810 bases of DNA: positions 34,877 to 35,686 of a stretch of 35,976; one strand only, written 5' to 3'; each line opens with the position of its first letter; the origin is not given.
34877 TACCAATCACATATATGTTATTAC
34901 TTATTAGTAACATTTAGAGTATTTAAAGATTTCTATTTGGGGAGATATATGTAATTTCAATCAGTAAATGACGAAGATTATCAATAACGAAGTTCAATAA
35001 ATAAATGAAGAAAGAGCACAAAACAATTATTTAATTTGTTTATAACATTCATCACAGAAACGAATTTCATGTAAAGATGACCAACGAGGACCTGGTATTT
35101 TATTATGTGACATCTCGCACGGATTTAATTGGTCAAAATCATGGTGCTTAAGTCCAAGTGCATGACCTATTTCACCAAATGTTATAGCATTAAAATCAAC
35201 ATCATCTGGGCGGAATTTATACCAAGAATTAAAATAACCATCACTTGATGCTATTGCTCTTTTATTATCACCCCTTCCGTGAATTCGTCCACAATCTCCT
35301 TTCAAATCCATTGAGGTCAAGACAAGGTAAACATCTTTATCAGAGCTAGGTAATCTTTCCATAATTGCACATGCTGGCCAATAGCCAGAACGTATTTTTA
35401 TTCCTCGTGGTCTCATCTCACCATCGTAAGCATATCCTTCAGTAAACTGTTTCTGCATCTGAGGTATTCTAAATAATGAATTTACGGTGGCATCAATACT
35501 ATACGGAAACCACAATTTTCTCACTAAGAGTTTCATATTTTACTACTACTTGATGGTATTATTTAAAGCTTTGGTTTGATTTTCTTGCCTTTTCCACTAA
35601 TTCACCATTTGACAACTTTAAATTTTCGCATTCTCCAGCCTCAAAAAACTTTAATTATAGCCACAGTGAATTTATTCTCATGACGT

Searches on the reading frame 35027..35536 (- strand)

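Call 3: search_protein_families(library=pfam, proteins=[window:35027-35536:-], max_evalue=0.1)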
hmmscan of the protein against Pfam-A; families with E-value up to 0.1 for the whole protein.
window:35027-35536:- (169 aa): 1 family
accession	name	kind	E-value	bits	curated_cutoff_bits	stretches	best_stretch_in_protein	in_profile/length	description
PF00413.30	Peptidase_M10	-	0.0068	16.7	24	1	99-133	102-126/159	Matrixin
